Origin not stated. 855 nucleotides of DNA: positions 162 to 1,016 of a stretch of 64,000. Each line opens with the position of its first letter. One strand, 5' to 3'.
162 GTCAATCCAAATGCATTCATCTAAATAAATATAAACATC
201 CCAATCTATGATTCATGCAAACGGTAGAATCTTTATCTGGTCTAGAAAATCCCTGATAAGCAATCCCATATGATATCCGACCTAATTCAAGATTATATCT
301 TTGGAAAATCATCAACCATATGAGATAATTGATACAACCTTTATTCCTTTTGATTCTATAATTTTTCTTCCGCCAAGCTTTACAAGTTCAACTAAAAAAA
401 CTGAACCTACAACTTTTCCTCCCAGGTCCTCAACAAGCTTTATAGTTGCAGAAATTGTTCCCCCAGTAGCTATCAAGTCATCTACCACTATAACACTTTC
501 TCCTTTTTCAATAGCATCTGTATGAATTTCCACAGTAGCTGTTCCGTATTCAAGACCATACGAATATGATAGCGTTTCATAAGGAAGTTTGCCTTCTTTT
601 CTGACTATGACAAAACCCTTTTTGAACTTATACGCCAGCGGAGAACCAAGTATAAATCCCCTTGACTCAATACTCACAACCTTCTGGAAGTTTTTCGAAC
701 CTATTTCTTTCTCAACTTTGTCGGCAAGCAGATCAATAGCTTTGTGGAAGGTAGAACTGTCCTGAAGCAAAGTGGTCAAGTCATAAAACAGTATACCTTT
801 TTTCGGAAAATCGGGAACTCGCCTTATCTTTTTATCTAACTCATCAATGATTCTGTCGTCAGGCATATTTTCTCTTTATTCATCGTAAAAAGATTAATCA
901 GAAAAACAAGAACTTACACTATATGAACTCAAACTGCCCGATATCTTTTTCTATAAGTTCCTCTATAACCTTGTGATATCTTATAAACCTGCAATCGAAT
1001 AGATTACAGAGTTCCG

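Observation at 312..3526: Candidate RiPP-type cassette: short peptide + class-B (B12) rSAM + twitch/SPASM-like rSAM (+ apt)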

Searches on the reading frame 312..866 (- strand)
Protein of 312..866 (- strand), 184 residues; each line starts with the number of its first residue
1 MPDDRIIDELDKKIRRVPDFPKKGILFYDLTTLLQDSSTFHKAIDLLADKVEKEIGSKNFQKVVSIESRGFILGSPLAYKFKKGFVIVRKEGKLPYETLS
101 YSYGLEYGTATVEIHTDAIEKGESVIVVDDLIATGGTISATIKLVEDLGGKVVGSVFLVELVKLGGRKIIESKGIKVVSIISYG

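Call 4: search_protein_families(library=pfam, proteins=[window:312-866:-], max_evalue=0.01)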
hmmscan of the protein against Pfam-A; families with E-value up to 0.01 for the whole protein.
window:312-866:- (184 aa): 3 families
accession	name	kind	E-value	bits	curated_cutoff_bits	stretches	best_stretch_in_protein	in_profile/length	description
PF00156.33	Pribosyltran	-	1.8e-16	60.3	26.3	1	40-160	11-125/158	Phosphoribosyl transferase domain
PF14681.12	UPRTase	-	0.0032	17.4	27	1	121-160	119-157/206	Uracil phosphoribosyltransferase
PF24390.1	PRTase-CE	-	0.0059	16.9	27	1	107-157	92-127/253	PRTase-CE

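Call 6: search_protein_families(library=ncbifam, proteins=[window:312-866:-], max_evalue=0.01)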
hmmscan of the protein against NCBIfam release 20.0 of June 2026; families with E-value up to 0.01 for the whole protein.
window:312-866:- (184 aa): 36 families (the best 25 are shown)
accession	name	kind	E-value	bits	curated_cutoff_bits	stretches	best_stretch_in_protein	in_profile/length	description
NF002636.0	PRK02304.1-5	equivalog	4.3e-65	218.5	125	1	8-177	7-172/176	adenine phosphoribosyltransferase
TIGR01090.1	apt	equivalog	1.2e-64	217.5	185.85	1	10-183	1-169/169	adenine phosphoribosyltransferase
NF002634.0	PRK02304.1-3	equivalog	1.9e-64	216.7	170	1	8-183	8-179/182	adenine phosphoribosyltransferase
NF002632.0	PRK02304.1-1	equivalog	1.3e-60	204.2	243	1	9-183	10-180/183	adenine phosphoribosyltransferase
NF002633.0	PRK02304.1-2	equivalog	1.9e-60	203.5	224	1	9-183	2-170/172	adenine phosphoribosyltransferase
NF009211.0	PRK12560.1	equivalog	3.9e-36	124.6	188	1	7-183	3-176/187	adenine phosphoribosyltransferase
NF002635.0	PRK02304.1-4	subfamily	2.3e-16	59.9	146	1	47-181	42-172/188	adenine phosphoribosyltransferase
NF006328.0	PRK08558.1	equivalog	3.2e-16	59.6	184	1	42-182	94-236/238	adenine phosphoribosyltransferase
NF040646.1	HPT_Archaea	equivalog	3.6e-16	59.3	200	1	47-181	42-172/184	hypoxanthine/guanine phosphoribosyltransferase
NF006671.0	PRK09219.1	equivalog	1e-14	54.5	177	1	47-180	38-175/192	xanthine phosphoribosyltransferase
NF005592.0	PRK07322.1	subfamily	7.3e-11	41.8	143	1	33-157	31-155/180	adenine phosphoribosyltransferase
TIGR01367.1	pyrE_Therm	equivalog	8.7e-11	41.8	150.25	1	26-163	27-146/187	orotate phosphoribosyltransferase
TIGR01744.1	XPRTase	equivalog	1.5e-10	41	164.45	1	47-180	38-175/191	xanthine phosphoribosyltransferase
TIGR01743.1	purR_Bsub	equivalog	1.5e-10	40.5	258.7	1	30-172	103-244/268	pur operon repressor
NF002620.0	PRK02277.1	subfamily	2.3e-09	37.2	115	1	29-181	58-195/201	orotate phosphoribosyltransferase-like protein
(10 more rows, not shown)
